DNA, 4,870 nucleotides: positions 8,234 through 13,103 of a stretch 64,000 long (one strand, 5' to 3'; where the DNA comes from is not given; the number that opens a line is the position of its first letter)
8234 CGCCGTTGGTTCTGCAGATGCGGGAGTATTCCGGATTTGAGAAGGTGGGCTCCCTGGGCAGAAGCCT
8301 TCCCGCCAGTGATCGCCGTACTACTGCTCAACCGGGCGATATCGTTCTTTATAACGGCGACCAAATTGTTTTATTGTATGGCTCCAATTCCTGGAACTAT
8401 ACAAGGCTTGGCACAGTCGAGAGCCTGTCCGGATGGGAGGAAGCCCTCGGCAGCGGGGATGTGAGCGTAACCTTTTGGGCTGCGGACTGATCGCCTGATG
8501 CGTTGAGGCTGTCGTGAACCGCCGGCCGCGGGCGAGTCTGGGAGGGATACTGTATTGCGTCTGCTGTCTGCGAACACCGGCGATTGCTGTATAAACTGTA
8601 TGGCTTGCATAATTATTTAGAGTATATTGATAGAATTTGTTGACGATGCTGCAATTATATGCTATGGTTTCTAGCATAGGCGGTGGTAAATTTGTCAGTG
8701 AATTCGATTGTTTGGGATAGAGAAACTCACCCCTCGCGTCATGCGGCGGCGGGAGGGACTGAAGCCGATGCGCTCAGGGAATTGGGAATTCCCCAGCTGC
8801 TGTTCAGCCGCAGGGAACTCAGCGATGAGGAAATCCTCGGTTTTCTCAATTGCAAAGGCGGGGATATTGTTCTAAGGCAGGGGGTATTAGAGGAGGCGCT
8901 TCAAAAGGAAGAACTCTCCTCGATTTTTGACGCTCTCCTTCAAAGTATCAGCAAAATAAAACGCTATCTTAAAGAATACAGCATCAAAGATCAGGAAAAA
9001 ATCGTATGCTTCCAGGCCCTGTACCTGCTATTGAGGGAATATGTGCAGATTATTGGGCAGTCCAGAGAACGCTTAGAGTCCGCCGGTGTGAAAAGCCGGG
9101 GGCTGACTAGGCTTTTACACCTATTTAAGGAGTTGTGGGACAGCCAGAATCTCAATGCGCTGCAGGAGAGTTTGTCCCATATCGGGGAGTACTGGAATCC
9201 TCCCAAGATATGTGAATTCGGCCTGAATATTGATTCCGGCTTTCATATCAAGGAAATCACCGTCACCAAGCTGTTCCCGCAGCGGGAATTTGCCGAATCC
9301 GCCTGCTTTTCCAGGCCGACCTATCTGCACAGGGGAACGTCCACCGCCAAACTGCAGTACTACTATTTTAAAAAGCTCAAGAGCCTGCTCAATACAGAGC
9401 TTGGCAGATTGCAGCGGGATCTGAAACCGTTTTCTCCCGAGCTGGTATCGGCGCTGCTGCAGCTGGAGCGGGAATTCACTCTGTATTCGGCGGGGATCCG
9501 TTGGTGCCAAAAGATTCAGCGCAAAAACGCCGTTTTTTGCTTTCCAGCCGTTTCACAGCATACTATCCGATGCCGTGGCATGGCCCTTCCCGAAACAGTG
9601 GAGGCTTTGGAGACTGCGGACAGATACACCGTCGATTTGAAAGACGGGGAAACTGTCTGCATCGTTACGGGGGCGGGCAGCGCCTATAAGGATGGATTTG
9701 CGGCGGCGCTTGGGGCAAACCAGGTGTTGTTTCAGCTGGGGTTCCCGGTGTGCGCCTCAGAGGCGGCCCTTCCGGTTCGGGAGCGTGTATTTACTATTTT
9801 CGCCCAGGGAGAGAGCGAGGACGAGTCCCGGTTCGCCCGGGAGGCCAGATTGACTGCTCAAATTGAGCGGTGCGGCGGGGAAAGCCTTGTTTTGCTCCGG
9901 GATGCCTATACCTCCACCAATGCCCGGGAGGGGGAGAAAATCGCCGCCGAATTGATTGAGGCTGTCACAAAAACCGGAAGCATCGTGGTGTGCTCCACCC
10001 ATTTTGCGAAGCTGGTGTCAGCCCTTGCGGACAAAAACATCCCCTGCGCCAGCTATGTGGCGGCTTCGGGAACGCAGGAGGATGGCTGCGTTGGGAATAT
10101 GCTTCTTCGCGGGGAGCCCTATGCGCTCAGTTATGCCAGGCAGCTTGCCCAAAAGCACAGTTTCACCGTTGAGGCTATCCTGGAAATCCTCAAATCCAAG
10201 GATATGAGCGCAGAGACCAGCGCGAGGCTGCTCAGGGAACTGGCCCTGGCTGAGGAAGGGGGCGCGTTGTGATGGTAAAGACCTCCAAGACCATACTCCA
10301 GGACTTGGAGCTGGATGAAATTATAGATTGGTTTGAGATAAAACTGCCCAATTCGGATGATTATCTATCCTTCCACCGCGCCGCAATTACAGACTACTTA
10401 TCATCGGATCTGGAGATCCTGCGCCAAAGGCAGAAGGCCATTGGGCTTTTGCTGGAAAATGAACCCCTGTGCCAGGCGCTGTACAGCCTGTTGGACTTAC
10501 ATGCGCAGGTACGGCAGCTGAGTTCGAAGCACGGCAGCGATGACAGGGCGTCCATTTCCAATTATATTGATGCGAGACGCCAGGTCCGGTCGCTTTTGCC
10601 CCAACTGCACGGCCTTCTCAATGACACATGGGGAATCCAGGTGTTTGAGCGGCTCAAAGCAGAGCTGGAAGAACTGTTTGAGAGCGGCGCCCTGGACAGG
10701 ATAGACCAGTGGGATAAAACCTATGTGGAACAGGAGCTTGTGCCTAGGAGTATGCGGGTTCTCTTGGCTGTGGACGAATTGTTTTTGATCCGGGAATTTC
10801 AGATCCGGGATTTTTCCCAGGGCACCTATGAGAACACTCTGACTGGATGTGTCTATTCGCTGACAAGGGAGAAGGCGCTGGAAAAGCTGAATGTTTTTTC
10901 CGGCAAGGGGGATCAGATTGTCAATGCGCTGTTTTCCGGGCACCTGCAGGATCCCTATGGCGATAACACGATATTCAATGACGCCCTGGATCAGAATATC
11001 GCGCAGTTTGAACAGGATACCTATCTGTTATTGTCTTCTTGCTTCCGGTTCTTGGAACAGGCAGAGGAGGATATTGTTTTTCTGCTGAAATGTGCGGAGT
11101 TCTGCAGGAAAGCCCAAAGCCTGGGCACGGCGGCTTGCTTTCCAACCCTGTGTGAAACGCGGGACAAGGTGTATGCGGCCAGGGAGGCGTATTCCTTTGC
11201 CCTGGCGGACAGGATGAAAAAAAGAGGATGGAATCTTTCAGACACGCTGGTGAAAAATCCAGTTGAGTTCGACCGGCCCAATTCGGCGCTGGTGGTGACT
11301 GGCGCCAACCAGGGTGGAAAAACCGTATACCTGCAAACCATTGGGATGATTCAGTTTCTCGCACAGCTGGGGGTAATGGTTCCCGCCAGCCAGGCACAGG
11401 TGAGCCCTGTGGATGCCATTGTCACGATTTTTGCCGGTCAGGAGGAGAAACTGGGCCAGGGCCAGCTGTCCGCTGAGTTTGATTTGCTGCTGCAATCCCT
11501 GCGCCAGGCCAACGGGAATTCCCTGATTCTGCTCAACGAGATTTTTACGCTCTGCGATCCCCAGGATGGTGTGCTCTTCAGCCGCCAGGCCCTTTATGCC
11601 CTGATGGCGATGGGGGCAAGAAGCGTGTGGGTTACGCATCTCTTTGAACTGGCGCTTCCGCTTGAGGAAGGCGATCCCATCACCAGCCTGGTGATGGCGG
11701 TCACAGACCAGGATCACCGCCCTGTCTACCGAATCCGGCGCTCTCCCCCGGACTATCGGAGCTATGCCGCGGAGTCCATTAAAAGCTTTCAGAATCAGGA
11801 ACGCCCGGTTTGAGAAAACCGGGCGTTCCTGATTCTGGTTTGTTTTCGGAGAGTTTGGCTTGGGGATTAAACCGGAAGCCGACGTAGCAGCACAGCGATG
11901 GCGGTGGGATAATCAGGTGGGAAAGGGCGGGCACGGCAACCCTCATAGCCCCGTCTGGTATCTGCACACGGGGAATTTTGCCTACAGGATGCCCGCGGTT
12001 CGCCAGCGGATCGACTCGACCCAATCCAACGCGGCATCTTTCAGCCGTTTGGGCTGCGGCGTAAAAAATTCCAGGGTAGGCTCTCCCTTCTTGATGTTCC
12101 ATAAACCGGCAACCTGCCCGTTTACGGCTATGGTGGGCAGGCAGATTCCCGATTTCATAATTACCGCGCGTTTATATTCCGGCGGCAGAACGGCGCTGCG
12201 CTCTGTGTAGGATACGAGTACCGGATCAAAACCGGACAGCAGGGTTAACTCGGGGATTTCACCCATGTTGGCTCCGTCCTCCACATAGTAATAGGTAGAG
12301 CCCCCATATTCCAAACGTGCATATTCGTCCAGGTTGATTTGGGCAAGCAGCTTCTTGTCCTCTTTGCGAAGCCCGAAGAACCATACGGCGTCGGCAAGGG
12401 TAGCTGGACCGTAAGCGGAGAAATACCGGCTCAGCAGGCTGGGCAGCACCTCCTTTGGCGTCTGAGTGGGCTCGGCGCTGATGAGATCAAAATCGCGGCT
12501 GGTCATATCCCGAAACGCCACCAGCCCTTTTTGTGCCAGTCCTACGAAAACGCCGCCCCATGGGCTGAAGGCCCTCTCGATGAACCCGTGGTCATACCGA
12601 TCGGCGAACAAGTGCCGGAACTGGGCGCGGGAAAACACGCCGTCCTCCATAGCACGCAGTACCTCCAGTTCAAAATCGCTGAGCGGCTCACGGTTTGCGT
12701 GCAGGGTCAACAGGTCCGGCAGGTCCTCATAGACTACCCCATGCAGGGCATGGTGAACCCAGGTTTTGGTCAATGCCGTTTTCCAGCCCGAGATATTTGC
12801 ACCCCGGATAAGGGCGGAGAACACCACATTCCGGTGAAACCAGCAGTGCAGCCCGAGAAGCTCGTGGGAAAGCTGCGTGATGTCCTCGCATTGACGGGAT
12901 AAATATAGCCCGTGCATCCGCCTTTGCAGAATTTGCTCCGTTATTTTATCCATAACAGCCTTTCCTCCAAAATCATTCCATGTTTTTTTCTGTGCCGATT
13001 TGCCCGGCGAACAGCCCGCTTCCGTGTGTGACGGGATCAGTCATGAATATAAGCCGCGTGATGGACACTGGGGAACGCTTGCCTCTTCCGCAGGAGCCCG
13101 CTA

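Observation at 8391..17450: ~275-bp direct repeats (gene 3' end + promoter) bracket an 8.8-kb accessory segment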

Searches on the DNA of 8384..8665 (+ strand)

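Call 66: search_dna_similar(query=window:8384-8665:+, collection=plasmids, mode=distant, max_rows=5)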
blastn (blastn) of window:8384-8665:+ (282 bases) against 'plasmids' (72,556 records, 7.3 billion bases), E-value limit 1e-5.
No match.

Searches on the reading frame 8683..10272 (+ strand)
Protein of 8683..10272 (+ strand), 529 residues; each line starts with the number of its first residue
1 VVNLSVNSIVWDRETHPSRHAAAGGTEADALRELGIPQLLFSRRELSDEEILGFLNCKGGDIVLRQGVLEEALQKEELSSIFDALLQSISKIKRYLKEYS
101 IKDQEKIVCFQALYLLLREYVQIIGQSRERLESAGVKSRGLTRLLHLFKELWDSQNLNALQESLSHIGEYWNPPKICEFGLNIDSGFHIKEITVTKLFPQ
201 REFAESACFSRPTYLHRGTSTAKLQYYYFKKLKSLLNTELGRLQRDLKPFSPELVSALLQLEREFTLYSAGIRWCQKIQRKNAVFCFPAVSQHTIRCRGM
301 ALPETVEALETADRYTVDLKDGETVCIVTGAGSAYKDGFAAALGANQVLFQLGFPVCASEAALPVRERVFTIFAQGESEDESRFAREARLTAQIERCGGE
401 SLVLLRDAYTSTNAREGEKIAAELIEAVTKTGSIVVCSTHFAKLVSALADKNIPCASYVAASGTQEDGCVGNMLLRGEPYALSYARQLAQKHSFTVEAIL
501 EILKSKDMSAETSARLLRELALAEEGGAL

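Call 7: search_protein_families(library=pfam, proteins=[window:8683-10272:+], max_evalue=0.01)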
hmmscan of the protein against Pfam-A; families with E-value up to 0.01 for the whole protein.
window:8683-10272:+ (529 aa): 1 family
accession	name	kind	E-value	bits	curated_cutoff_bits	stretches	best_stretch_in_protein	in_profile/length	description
PF00488.27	MutS_V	-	1.1e-08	35.7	30.2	1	326-450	1-129/188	MutS domain V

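Call 51: search_protein_families(library=ncbifam, proteins=[window:8683-10272:+], max_evalue=0.001)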
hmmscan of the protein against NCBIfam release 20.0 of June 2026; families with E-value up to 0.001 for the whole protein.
window:8683-10272:+ (529 aa): 4 families
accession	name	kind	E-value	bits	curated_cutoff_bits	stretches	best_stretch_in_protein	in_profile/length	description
NF052383.1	ATPase_KamC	equivalog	3.4e-18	65.7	300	1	281-446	262-433/508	lysine 5,6-aminomutase reactivase ATPase KamC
NF003810.1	PRK05399.1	equivalog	9.3e-08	31.2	480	1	316-446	594-730/793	DNA mismatch repair protein MutS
TIGR01069.2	mutS2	equivalog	2.3e-06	26.3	400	1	264-446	273-454/790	endonuclease MutS2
TIGR01070.1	mutS1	equivalog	8.1e-06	24.4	641.7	1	316-451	585-723/840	DNA mismatch repair protein MutS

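Call 52: search_protein_families(library=padloc, proteins=[window:8683-10272:+], max_evalue=0.001)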
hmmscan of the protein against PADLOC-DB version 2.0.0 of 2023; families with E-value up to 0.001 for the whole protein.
window:8683-10272:+ (529 aa): 0 families

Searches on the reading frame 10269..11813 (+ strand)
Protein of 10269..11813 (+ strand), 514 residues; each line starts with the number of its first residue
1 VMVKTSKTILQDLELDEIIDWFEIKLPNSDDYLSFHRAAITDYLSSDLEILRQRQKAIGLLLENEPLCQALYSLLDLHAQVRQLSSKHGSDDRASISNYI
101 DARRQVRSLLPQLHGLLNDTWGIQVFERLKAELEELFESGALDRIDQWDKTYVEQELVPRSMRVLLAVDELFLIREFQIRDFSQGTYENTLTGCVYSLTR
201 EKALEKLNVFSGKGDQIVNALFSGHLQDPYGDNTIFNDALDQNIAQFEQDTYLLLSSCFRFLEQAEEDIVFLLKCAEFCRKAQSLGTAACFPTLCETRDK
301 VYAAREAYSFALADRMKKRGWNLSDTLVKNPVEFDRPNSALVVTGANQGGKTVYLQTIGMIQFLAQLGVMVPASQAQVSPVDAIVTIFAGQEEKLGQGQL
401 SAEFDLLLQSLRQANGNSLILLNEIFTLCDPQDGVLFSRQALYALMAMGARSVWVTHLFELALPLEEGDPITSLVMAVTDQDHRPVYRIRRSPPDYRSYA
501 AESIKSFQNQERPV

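Call 7: search_protein_families(library=pfam, proteins=[window:10269-11813:+], max_evalue=0.01)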
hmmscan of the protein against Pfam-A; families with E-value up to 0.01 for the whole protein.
window:10269-11813:+ (514 aa): 1 family
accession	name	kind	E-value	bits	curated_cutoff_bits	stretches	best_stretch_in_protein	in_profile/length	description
PF00488.27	MutS_V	-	8.2e-20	72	30.2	1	342-487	2-149/188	MutS domain V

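Call 32: find_homologous_proteins(query=window:10269-11813:+, max_evalue=1e-20)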
Query window:10269-11813:+ (514 aa): 9 proteins with E <= 1e-20 among 8000 candidates.
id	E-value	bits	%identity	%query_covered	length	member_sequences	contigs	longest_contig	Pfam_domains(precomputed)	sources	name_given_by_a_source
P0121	0.0e+0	1146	100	100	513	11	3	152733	PF00488.28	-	-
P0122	5.5e-260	881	77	99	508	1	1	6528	PF00488.28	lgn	-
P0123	5.1e-91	324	36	98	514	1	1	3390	PF00488.28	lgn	-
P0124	2.4e-86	308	35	96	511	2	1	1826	PF00488.28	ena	-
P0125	3.6e-23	100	33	42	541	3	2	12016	PF00488.28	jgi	jgi:DNA mismatch repair protein MutS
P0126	8.5e-23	99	33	51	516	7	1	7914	PF00488.28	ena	-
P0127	2.2e-22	98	32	42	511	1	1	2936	PF00488.28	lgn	-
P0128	6.1e-22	96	27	47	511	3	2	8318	PF00488.28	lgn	-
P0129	7.9e-21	92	30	46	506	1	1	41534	PF00488.28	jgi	jgi:DNA mismatch repair protein MutS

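Call 33: find_encoding_contigs(protein=P0122, flank=10000, max_places=5)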
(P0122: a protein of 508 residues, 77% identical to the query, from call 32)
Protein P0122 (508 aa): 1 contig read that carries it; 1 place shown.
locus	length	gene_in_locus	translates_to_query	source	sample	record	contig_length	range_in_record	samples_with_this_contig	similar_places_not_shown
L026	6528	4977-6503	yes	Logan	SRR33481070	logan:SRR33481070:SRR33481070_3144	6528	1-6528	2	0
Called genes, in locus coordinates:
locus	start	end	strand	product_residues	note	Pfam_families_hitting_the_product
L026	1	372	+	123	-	?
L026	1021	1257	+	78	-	-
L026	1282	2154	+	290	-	PF12541:DUF3737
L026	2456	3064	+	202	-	PF18050:Cyclophil_like2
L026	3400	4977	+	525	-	PF00488:MutS_V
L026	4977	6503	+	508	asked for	PF00488:MutS_V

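Call 51: search_protein_families(library=ncbifam, proteins=[window:10269-11813:+], max_evalue=0.001)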
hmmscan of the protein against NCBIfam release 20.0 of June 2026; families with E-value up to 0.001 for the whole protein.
window:10269-11813:+ (514 aa): 4 families
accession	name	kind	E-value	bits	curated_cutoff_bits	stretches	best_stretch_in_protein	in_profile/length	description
TIGR01069.2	mutS2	equivalog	1.5e-22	79.8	400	1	326-490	315-481/790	endonuclease MutS2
NF052383.1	ATPase_KamC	equivalog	2.3e-21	76.2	300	1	330-458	299-428/508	lysine 5,6-aminomutase reactivase ATPase KamC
NF003810.1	PRK05399.1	equivalog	1.2e-20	73.8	480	1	327-486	590-753/793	DNA mismatch repair protein MutS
TIGR01070.1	mutS1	equivalog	1.4e-20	73.3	641.7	1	323-484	577-740/840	DNA mismatch repair protein MutS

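Call 52: search_protein_families(library=padloc, proteins=[window:10269-11813:+], max_evalue=0.001)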
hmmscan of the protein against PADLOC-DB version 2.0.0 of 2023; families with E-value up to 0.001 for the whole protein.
window:10269-11813:+ (514 aa): 0 families

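Call 56: find_related_loci(query=A5, collection=metagenome_contigs, flank=10000)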
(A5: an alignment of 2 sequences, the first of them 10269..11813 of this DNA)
Query A5 (514 aa) in metagenome_contigs; peptide patterns used: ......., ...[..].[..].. (x = any residue, [..] = any of these).
415 stretches matched a pattern, but none encodes a relative of the query by tblastn (E <= 1e-3).
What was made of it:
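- Tried and rejected: Nothing found (call 56).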

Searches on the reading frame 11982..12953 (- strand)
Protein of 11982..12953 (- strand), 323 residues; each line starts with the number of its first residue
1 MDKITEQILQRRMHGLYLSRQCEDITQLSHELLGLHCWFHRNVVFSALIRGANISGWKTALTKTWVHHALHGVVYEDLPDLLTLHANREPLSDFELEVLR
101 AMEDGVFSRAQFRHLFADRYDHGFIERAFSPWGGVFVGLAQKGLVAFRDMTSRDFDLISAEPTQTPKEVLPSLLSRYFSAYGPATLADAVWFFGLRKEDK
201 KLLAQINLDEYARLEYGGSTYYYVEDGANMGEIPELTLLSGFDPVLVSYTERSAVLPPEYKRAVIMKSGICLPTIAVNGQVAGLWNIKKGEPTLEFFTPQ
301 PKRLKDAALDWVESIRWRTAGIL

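Call 7: search_protein_families(library=pfam, proteins=[window:11982-12953:-], max_evalue=0.01)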
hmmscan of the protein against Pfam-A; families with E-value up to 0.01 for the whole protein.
window:11982-12953:- (323 aa): 1 family
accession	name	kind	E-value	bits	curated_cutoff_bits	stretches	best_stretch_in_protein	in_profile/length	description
PF06224.18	AlkZ-like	-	4.4e-25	89.4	25.9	1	85-303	79-314/329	DNA glycosylase AlkZ-like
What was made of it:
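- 11982..12953 (-): AlkZ-like DNA glycosylase gene. call 7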

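Call 51: search_protein_families(library=ncbifam, proteins=[window:11982-12953:-], max_evalue=0.001)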
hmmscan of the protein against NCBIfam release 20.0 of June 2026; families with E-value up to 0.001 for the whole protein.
window:11982-12953:- (323 aa): 0 families

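Call 52: search_protein_families(library=padloc, proteins=[window:11982-12953:-], max_evalue=0.001)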
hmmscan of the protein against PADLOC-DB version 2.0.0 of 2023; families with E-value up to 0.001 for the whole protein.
window:11982-12953:- (323 aa): 0 families
